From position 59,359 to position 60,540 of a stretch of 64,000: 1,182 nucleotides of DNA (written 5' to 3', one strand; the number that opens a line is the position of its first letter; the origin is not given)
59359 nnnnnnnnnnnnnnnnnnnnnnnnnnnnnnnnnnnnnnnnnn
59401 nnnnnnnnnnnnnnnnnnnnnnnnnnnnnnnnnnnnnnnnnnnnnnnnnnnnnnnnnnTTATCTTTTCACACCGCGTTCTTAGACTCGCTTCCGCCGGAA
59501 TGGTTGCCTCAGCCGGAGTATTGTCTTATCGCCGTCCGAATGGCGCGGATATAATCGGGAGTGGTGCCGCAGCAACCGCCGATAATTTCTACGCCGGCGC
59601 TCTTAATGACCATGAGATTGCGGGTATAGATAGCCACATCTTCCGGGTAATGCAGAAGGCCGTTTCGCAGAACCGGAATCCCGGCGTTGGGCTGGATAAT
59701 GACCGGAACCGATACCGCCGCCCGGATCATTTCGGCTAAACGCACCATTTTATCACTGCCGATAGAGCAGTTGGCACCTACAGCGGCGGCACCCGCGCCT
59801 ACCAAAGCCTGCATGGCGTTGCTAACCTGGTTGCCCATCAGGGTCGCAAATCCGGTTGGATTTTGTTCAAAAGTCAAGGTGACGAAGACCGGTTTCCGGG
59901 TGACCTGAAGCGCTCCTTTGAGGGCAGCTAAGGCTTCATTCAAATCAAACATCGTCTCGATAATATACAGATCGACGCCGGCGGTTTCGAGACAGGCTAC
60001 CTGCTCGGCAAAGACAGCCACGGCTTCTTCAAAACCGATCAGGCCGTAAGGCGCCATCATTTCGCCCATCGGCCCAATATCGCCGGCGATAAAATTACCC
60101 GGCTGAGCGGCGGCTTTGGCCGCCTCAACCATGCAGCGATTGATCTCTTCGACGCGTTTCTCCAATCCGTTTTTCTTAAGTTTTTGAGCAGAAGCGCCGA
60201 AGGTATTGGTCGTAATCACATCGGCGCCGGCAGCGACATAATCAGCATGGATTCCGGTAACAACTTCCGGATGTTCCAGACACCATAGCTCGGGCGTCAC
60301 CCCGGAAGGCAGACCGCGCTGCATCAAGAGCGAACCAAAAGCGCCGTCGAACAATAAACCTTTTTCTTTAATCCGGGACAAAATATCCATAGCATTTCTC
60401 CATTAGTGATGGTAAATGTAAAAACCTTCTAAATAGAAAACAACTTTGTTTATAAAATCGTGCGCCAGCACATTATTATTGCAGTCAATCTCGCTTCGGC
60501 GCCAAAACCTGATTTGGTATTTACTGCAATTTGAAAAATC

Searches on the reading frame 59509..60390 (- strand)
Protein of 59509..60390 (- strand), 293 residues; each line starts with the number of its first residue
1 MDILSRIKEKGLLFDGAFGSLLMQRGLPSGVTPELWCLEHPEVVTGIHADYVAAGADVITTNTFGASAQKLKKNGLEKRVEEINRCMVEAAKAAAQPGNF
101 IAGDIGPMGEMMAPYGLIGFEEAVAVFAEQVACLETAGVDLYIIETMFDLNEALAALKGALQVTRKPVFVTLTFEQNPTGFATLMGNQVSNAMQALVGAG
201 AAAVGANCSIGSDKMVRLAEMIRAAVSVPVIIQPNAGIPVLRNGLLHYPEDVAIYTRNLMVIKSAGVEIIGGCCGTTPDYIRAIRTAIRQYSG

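Call 15: find_encoding_contigs(protein=window:59509-60390:-, flank=6000, max_places=10)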
Protein window:59509-60390:- (293 aa): 12 contigs read that carry it; 4 places shown.
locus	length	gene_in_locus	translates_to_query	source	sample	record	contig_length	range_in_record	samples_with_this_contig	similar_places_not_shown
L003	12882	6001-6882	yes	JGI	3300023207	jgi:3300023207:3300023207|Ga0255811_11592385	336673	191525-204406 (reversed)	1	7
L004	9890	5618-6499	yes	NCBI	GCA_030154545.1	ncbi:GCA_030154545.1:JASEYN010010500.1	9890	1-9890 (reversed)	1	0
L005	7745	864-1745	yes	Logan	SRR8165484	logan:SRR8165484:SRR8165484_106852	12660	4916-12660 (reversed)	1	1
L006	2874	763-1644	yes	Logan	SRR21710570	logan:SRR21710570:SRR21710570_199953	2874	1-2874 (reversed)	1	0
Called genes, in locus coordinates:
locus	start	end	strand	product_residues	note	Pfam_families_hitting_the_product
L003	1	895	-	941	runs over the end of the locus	PF13620:CarboxypepD_reg, PF13715:CarbopepD_reg_2, PF07715:Plug (faint), PF00593:TonB_dep_Rec_b-barrel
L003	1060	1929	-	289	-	PF00561:Abhydrolase_1, PF12146:Hydrolase_4, PF12697:Abhydrolase_6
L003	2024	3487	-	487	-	PF08323:Glyco_transf_5, PF13439:Glyco_transf_4 (faint), PF00534:Glycos_transf_1, PF13692:Glyco_trans_1_4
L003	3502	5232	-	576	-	PF03065:Glyco_hydro_57, PF09210:BE_C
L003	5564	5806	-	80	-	-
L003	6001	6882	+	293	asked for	PF02574:S-methyl_trans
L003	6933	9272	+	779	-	PF13432:TPR_16 (faint), PF13424:TPR_12 (faint), PF23914:TPR_CcmH_CycH (faint), PF00515:TPR_1 (faint), PF07719:TPR_2 (faint), PF12895:ANAPC3 (faint), PF13176:TPR_7 (faint), PF13181:TPR_8 (faint), +7 more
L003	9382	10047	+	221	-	PF00085:Thioredoxin (faint), PF13098:Thioredoxin_2 (faint), PF00462:Glutaredoxin (faint), PF13192:Thioredoxin_3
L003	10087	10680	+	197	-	PF12645:HTH_16 (weak), PF04542:Sigma70_r2, PF08281:Sigma70_r4_2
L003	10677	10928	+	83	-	-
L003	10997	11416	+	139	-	PF02566:OsmC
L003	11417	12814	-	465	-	-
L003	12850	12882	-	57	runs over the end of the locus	-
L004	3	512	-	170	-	?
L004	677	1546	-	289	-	PF00561:Abhydrolase_1, PF12146:Hydrolase_4, PF12697:Abhydrolase_6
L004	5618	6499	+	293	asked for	PF02574:S-methyl_trans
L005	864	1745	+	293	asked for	PF02574:S-methyl_trans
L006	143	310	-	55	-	PF13310:Virulence_RhuM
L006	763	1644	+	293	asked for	PF02574:S-methyl_trans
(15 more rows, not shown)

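Call 41: search_protein_families(library=pfam, proteins=[L121:1260-2771:+, L121:1-1236:+], max_evalue=0.01)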
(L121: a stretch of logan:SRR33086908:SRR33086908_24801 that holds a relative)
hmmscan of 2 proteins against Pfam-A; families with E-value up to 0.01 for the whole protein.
L121:1260-2771:+ (503 aa): 1 family
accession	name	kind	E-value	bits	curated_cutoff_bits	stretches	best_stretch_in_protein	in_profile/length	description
PF17019.10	DUF5096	-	0.0084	16.4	27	0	237-299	117-181/192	Domain of unknown function (DUF5096)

L121:1-1236:+ (411 aa): 0 families

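Call 52: search_protein_families(library=padloc, proteins=[L123:194-2971:+, L123:3131-4597:+, L123:4738-5544:+, L123:5541-6344:+, L123:6349-7812:+], max_evalue=0.00001)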
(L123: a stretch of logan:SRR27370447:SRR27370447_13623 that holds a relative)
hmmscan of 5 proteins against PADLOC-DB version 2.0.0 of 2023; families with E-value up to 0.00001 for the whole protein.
L123:194-2971:+ (925 aa): 10 families
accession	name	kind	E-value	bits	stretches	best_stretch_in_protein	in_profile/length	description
PDLC03042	REase_I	-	2e-53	179.1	1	114-614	392-876/1170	Type I restriction enzyme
PDLC03047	REase_I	-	4.8e-47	158.3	2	313-587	453-725/1107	Type I restriction enzyme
PDLC03049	REase_I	-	2.7e-34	116.3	1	165-563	167-527/807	Type I restriction enzyme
PDLC02707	PbeA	-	3.6e-19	66.8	1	161-563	248-620/672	PbeA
PDLC03048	REase_I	-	1.3e-13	48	1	180-352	264-409/976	Type I restriction enzyme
PDLC02704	PbeA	-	1.2e-12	45.2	1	152-216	243-301/682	PbeA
PDLC03658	mREase_IV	-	2.8e-10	36.6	0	315-397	334-420/953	Type IV methyl-directed restriction enzyme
PDLC03597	REase_MTase_IIG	-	8.9e-10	34.7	1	165-237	167-239/1646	Type IIG restriction enzyme-methyltransferase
PDLC03659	mREase_IV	-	1.2e-07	28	0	519-567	512-560/945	Type IV methyl-directed restriction enzyme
PDLC02706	PbeA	-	3.9e-07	27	1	165-384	269-474/722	PbeA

L123:3131-4597:+ (488 aa): 107 families (the best 25 are shown)
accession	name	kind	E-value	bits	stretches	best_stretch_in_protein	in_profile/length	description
PDLC03189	Specificity_I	-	1.6e-86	289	1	10-484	5-447/459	Type I specificity subunit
PDLC03127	Specificity_I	-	1.4e-76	256.5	1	76-484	66-475/571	Type I specificity subunit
PDLC03169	Specificity_I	-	1.2e-75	253.7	1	10-485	5-450/461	Type I specificity subunit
PDLC03109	Specificity_I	-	3.6e-74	248.3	2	249-487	278-522/591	Type I specificity subunit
PDLC03179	Specificity_I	-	4.7e-74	248.3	3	195-442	321-572/589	Type I specificity subunit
PDLC03079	Specificity_I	-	1.6e-62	210.2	2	125-477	126-462/470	Type I specificity subunit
PDLC03162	Specificity_I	-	1.7e-55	186.6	1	12-473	5-418/431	Type I specificity subunit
PDLC03076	Specificity_I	-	4.9e-53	179.1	2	203-485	6-289/488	Type I specificity subunit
PDLC03105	Specificity_I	-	1.9e-47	160.8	2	261-464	232-437/448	Type I specificity subunit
PDLC03072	Specificity_I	-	1.1e-43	148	2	260-466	230-441/448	Type I specificity subunit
PDLC03150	Specificity_I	-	8.3e-42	141.6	2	264-483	242-461/475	Type I specificity subunit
PDLC03090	Specificity_I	-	1.2e-41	141.4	2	259-462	229-431/434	Type I specificity subunit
PDLC04137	mad5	-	1.9e-40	137.3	2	265-466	1-193/392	mads_5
PDLC03107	Specificity_I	-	1.7e-37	127.5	1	127-462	106-392/392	Type I specificity subunit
PDLC03196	Specificity_I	-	1.9e-37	126.8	2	200-440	19-270/792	Type I specificity subunit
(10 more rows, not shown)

L123:4738-5544:+ (268 aa): 11 families
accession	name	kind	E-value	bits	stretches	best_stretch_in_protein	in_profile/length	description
PDLC02266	AbiEi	-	7.3e-89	295.5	1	7-267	2-257/258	AbiEi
PDLC02282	AbiEi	-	2.7e-86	287.1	1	7-267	2-259/260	AbiEi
PDLC02252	AbiEi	-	3.2e-74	247.8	1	8-266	3-257/259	AbiEi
PDLC02267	AbiEi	-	2.9e-16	57.7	1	10-265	8-245/252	AbiEi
PDLC02269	AbiEi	-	2.9e-10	37.9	1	23-236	13-213/251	AbiEi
PDLC02276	AbiEi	-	8.6e-10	36.5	1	41-217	35-208/270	AbiEi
PDLC02271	AbiEi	-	2.5e-09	34.7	1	22-225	23-227/263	AbiEi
PDLC02287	AbiEi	-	2.9e-09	34.8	1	35-236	24-213/253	AbiEi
PDLC02273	AbiEi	-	1.7e-07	29.5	1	37-186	31-178/205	AbiEi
PDLC02270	AbiEi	-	8.7e-07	26.3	1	23-133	13-121/265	AbiEi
PDLC02232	AbiEi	-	8.4e-06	23.8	0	6-69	4-67/177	AbiEi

L123:5541-6344:+ (267 aa): 22 families
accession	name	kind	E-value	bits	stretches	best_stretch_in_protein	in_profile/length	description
PDLC02294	AbiEii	-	3.4e-102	339.7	1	1-259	1-258/260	AbiEii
PDLC02304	AbiEii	-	9.6e-31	105.7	1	19-242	18-242/260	AbiEii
PDLC02305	AbiEii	-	4.8e-21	73.3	1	20-248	20-247/306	AbiEii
PDLC02290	AbiEii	-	2.6e-15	54.7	1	42-210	22-183/290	AbiEii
PDLC02317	AbiEii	-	3.2e-15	54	1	18-99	17-95/396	AbiEii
PDLC02307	AbiEii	-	3.8e-15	54.3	1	41-195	19-153/219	AbiEii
PDLC02323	AbiEii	-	1e-14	52.8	1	9-244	6-236/248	AbiEii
PDLC02292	AbiEii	-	5.2e-14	50.7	1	20-132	26-134/283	AbiEii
PDLC02293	AbiEii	-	1.1e-12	46.1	1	43-232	40-237/270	AbiEii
PDLC02313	AbiEii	-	2.2e-12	45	1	28-229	27-230/254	AbiEii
PDLC02303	AbiEii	-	2.8e-12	44.6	1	20-202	18-196/249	AbiEii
PDLC02321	AbiEii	-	1.1e-11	42.9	0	17-76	17-73/296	AbiEii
PDLC02330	AbiEii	-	2e-11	42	1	27-189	9-161/219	AbiEii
PDLC02318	AbiEii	-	7.9e-11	39.8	1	32-196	29-192/280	AbiEii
PDLC02296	AbiEii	-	5.1e-09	33.7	1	20-238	21-248/282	AbiEii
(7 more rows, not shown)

L123:6349-7812:+ (487 aa): 44 families (the best 25 are shown)
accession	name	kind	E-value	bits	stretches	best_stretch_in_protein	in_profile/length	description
PDLC03026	MTase_I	-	5.6e-194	643.8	1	4-484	3-480/487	Type I methyltransferase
PDLC03021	MTase_I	-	1.7e-87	292.3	1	18-469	14-477/491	Type I methyltransferase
PDLC04134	mad2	-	5.5e-62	208.2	1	3-408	137-485/492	mads_2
PDLC03025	MTase_I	-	2.4e-50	169.8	1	18-420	14-425/569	Type I methyltransferase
PDLC03036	MTase_I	-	8.2e-40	134.8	1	127-383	196-444/635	Type I methyltransferase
PDLC03031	MTase_I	-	3.3e-39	132.8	1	95-366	131-404/834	Type I methyltransferase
PDLC03027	MTase_I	-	1.3e-34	117.9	1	5-452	6-447/810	Type I methyltransferase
PDLC03035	MTase_I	-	1.2e-33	114.6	1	74-383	103-403/653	Type I methyltransferase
PDLC03022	MTase_I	-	3.1e-31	106.5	1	105-439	143-470/857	Type I methyltransferase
PDLC03318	MTase_II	-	2e-29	100.5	2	30-217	227-418/723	Type II methyltransferase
PDLC03029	MTase_I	-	3.9e-27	93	1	129-369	159-408/661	Type I methyltransferase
PDLC03028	MTase_I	-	2.2e-25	86.9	1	106-484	854-1232/1236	Type I methyltransferase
PDLC03240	MTase_II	-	3.7e-23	80.1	1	54-366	86-383/511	Type II methyltransferase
PDLC03032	MTase_I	-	4.4e-23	79.3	1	5-370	6-374/1001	Type I methyltransferase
PDLC03018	MTase_I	-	7.1e-23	78.9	2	16-192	179-352/749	Type I methyltransferase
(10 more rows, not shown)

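Call 58: search_protein_families(library=padloc, proteins=[L121:1260-2771:+, L121:1-1236:+, L128:3775-4776:+, L128:5947-6579:+, L124:6953-7711:+], max_evalue=0.001)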
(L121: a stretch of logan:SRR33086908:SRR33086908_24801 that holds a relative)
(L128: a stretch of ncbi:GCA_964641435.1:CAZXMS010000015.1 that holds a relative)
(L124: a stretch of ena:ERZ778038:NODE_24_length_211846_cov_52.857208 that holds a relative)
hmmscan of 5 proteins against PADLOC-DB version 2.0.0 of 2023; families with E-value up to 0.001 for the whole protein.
L121:1260-2771:+ (503 aa): 1 family
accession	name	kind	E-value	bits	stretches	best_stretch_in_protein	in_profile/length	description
PDLC04731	PDC-M61B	-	4.1e-06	23.8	0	261-305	329-373/588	-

L121:1-1236:+ (411 aa): 1 family
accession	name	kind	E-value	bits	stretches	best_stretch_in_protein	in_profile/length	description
PDLC02623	DrmD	-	5.7e-71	237.5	1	1-410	623-1036/1040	DrmD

L128:3775-4776:+ (333 aa): 0 families

L128:5947-6579:+ (210 aa): 0 families

L124:6953-7711:+ (252 aa): 0 families

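Call 65: find_homologous_proteins(query=window:59509-60390:-, max_evalue=1e-60)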
Query window:59509-60390:- (293 aa): 1037 proteins with E <= 1e-60 among 8000 candidates; the best 120 are listed.
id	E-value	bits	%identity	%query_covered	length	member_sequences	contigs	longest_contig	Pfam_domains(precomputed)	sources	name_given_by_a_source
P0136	3.2e-188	642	100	100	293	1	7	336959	PF02574.23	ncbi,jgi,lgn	-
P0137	4.7e-149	513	80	98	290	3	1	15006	PF02574.23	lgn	-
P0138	5.6e-141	487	77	96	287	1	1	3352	PF02574.23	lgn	-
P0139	1.3e-140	486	77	98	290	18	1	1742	PF02574.23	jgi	-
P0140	1.7e-140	485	76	97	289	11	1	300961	PF02574.23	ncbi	-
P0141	9.0e-136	470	73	99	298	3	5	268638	PF02574.23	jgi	-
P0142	9.4e-135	467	72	98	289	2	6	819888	PF02574.23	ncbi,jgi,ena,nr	ncbi:MAG TPA: homocysteine S-methyltransferase family protein [Candidatus Marinimicrobia bacterium]|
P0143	7.8e-132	457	70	98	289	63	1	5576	PF02574.23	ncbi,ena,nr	ncbi:MAG TPA: homocysteine S-methyltransferase family protein [Candidatus Marinimicrobia bacterium]|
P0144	2.7e-124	432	68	98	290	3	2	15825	PF02574.23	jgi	-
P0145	2.8e-124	432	68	98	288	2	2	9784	PF02574.23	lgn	-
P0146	1.4e-113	397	61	98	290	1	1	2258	PF02574.23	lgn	-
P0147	1.8e-112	393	62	97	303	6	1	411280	PF02574.23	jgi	jgi:methionine synthase I (cobalamin-dependent)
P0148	1.1e-111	391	60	99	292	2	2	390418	PF02574.23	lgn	-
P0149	3.0e-104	366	58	99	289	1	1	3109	PF02574.23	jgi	-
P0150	1.7e-102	361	58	100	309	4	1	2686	PF02574.23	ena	-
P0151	4.5e-101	356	56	99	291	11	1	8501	PF02574.23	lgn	-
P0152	1.0e-100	355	58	99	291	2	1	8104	PF02574.23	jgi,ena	-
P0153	1.2e-100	355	57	99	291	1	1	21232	PF02574.23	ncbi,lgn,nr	ncbi:MAG: homocysteine S-methyltransferase family protein [Candidatus Marinimicrobia bacterium]|nr:h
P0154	1.5e-100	354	57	99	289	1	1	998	PF02574.23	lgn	-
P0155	1.5e-100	354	59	99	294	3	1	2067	PF02574.23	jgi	-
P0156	1.8e-100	354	56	98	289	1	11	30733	PF02574.23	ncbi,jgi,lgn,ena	-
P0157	3.6e-100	353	56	99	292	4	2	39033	PF02574.23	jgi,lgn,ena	-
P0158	4.1e-100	353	58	98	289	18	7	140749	PF02574.23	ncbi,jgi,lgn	-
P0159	2.9e-99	350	54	99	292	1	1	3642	PF02574.23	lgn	-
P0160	3.9e-99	350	56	99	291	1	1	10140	PF02574.23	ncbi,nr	ncbi:homocysteine S-methyltransferase family protein [bacterium]|nr:homocysteine S-methyltransferase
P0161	7.1e-99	349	54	99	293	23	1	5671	PF02574.23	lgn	-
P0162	9.3e-99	348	56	99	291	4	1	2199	PF02574.23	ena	-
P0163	1.1e-98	348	56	99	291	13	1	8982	PF02574.23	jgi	jgi:methionine synthase I (cobalamin-dependent)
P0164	1.2e-98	348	54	99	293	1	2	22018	PF02574.23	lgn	-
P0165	1.6e-98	348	56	99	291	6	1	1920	PF02574.23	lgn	-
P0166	1.3e-97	345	57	97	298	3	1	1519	PF02574.23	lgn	-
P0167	1.7e-97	344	55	99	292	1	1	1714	PF02574.23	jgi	-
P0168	2.3e-97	344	56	97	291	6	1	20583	PF02574.23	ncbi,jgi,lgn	-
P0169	2.5e-97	344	55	99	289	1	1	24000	PF02574.23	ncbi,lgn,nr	ncbi:MAG: homocysteine S-methyltransferase family protein [Desulfobacterales bacterium]|nr:homocyste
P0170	3.4e-97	343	56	98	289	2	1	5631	PF02574.23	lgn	-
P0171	1.2e-96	342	55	99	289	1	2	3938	PF02574.23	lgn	-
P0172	1.3e-96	341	55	99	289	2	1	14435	PF02574.23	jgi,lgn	jgi:methionine synthase I (cobalamin-dependent)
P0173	1.7e-96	341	55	98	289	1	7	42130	PF02574.23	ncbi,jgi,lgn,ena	-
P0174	1.9e-96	341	54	100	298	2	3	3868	PF02574.23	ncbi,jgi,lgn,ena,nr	ncbi:MAG: homocysteine S-methyltransferase family protein [Deltaproteobacteria bacterium]|nr:homocys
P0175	3.2e-96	340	55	98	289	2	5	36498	PF02574.23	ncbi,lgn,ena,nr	ncbi:homocysteine S-methyltransferase family protein [bacterium]|nr:homocysteine S-methyltransferase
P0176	3.2e-96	340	54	99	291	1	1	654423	PF02574.23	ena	-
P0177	4.1e-96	340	54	100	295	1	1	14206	PF02574.23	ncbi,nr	ncbi:MAG: homocysteine S-methyltransferase family protein [Desulfobacterales bacterium]|nr:homocyste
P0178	4.7e-96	340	53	100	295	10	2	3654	PF02574.23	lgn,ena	-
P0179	6.5e-96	339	51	98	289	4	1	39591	PF02574.23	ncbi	-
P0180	8.6e-96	339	54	98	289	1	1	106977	PF02574.23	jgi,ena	-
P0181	1.1e-95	338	56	97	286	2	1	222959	PF02574.23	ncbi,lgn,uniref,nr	ncbi:5-methyltetrahydrofolate--homocysteine methyltransferase [Desulforhopalus singaporensis]|uniref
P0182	1.3e-95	338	54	98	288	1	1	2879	PF02574.23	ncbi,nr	ncbi:MAG: homocysteine S-methyltransferase family protein, partial [Candidatus Marinimicrobia bacter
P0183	2.1e-95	337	57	98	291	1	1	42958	PF02574.23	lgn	-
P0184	2.2e-95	337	54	99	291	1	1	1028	PF02574.23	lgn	-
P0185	2.3e-95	337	55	98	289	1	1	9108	PF02574.23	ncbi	-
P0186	2.4e-95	337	54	98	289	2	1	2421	PF02574.23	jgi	jgi:5-methyltetrahydrofolate--homocysteine methyltransferase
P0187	2.8e-95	337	55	98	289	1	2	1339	PF02574.23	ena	-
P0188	3.6e-95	337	55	98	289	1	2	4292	PF02574.23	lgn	-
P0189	5.2e-95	336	55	98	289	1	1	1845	PF02574.23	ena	-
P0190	5.4e-95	336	54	98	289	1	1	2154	PF02574.23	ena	-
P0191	6.9e-95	336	57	99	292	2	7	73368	PF02574.23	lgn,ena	-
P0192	7.6e-95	336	57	100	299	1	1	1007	PF02574.23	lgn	-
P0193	7.9e-95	336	54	98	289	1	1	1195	PF02574.23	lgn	-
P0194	8.6e-95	335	55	99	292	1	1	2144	PF02574.23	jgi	jgi:5-methyltetrahydrofolate--homocysteine methyltransferase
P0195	9.4e-95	335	54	99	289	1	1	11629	PF02574.23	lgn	-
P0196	1.1e-94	335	54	98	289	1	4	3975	PF02574.23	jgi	-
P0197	1.2e-94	335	52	98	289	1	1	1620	PF02574.23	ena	-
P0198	1.2e-94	335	52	98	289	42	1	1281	PF02574.23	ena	-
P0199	1.2e-94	335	53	98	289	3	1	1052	PF02574.23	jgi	jgi:5-methyltetrahydrofolate--homocysteine methyltransferase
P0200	1.3e-94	335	56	98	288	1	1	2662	PF02574.23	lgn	-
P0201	1.5e-94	335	53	99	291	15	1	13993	PF02574.23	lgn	-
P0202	1.5e-94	335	54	99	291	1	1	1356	PF02574.23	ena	-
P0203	1.9e-94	334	56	98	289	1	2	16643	PF02574.23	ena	-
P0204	2.4e-94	334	53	98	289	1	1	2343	PF02574.23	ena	-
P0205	3.6e-94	333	53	98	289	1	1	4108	PF02574.23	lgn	-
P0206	3.8e-94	333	56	97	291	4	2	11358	PF02574.23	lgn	-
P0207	5.5e-94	333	55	97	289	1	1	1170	PF02574.23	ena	-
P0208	6.0e-94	333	54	98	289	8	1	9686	PF02574.23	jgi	jgi:methionine synthase I (cobalamin-dependent)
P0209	9.7e-94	332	53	99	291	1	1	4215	PF02574.23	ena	-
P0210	9.8e-94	332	54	99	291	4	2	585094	PF02574.23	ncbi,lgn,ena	-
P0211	9.9e-94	332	56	97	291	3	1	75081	PF02574.23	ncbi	ncbi:MAG: homocysteine S-methyltransferase family protein [Fidelibacterota bacterium]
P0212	1.1e-93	332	53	99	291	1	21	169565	PF02574.23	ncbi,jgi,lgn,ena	jgi:methionine synthase I (cobalamin-dependent)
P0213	1.2e-93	332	53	97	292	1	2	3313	PF02574.23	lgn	-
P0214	1.3e-93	332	53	97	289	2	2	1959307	PF02574.23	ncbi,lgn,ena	ncbi:MAG: homocysteine S-methyltransferase family protein [Desulfobacterales bacterium]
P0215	1.6e-93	331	54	97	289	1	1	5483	PF02574.23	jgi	jgi:methionine synthase I (cobalamin-dependent)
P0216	2.5e-93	331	51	98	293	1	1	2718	PF02574.23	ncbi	-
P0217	2.5e-93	331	53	98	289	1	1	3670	PF02574.23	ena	-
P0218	2.6e-93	331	52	99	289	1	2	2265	PF02574.23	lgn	-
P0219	2.9e-93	330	55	97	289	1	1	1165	PF02574.23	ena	-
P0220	3.2e-93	330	53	98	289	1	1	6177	PF02574.23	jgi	-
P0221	3.3e-93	330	54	99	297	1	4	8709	PF02574.23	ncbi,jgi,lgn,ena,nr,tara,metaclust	ncbi:MAG TPA: methionine synthase I, cobalamin-binding domain-containing protein [Desulfobacteraceae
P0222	4.5e-93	330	53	99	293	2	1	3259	PF02574.23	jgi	jgi:methionine synthase I (cobalamin-dependent)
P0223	4.6e-93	330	55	95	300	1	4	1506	PF02574.23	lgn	-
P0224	5.7e-93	329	53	99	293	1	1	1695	PF02574.23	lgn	-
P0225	9.3e-93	329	55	98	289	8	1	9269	PF02574.23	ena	-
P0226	9.3e-93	329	50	98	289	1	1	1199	PF02574.23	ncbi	-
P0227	1.1e-92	329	54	99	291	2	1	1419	PF02574.23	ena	-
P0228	1.4e-92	328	53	99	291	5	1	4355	PF02574.23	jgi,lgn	jgi:methionine synthase I (cobalamin-dependent)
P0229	1.8e-92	328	55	97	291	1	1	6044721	PF02574.23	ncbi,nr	ncbi:MAG: homocysteine S-methyltransferase family protein [Desulfobacter sp.]|nr:MAG: homocysteine S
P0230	2.3e-92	327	55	98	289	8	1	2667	PF02574.23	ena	-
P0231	2.8e-92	327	55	98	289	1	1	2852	PF02574.23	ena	-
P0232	2.8e-92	327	53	97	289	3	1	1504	PF02574.23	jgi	jgi:methionine synthase I (cobalamin-dependent)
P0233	2.8e-92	327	53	98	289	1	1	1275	PF02574.23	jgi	jgi:methionine synthase I (cobalamin-dependent)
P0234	3.5e-92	327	53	98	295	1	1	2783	PF02574.23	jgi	jgi:5-methyltetrahydrofolate--homocysteine methyltransferase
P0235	3.7e-92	327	53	99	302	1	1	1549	PF02574.23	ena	-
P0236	3.8e-92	327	53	97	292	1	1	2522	PF02574.23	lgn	-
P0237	3.9e-92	327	53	98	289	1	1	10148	PF02574.23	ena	-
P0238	4.0e-92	327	51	98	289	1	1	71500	PF02574.23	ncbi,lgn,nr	ncbi:MAG: homocysteine S-methyltransferase family protein [Desulfobacterales bacterium]|nr:homocyste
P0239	4.3e-92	327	53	99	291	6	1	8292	PF02574.23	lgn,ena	-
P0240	4.8e-92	326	53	98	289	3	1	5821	PF02574.23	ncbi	-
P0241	5.3e-92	326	53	98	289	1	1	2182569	PF02574.23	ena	-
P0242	6.0e-92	326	54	97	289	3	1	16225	PF02574.23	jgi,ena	-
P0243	6.6e-92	326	52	98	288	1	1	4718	PF02574.23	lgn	-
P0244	7.6e-92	326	53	98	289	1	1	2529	PF02574.23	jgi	jgi:methionine synthase I (cobalamin-dependent)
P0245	1.2e-91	325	53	99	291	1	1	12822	PF02574.23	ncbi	ncbi:MAG: homocysteine S-methyltransferase family protein [Pseudomonadota bacterium]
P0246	1.2e-91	325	52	99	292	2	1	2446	PF02574.23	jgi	-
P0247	1.4e-91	325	51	98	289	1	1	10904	PF02574.23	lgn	-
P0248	1.6e-91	325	52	99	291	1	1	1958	PF02574.23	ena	-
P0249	1.6e-91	325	52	97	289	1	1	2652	PF02574.23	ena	-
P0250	1.6e-91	325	53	97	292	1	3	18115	PF02574.23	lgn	-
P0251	2.0e-91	324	54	99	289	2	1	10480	PF02574.23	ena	-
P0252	2.4e-91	324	53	98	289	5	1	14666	PF02574.23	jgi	-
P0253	3.7e-91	324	51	99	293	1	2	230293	PF02574.23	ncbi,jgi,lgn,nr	ncbi:MAG: homocysteine S-methyltransferase family protein [Candidatus Marinimicrobia bacterium]|nr:h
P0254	4.1e-91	323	54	97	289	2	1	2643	PF02574.23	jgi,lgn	-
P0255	6.8e-91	323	52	98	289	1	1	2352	PF02574.23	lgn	-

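Call 66: find_encoding_contigs(protein=P0137, flank=10000, max_places=3)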
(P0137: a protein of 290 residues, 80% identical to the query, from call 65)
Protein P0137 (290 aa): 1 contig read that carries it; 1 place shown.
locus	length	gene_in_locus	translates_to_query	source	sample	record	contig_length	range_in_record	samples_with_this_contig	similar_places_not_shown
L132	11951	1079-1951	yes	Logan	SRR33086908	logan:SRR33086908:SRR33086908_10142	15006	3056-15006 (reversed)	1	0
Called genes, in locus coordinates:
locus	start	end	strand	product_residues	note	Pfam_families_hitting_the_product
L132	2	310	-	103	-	?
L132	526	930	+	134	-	-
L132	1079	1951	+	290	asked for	PF02574:S-methyl_trans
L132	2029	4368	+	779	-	PF13432:TPR_16 (faint), PF12895:ANAPC3 (faint), PF00515:TPR_1 (faint), PF07719:TPR_2 (faint), PF13181:TPR_8 (faint), PF13371:TPR_9 (faint), PF13414:TPR_11 (faint), PF13424:TPR_12 (faint), +6 more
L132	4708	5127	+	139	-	PF08281:Sigma70_r4_2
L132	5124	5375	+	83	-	-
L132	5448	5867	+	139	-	PF02566:OsmC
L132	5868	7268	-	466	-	-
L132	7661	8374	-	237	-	PF20582:UPF0758_N, PF04002:RadC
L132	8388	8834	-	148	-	PF02580:Tyr_Deacylase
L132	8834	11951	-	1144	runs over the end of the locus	PF02811:PHP, PF07733:DNA_pol3_alpha, PF17657:DNA_pol3_finger, PF14579:HHH_6, PF01336:tRNA_anti-codon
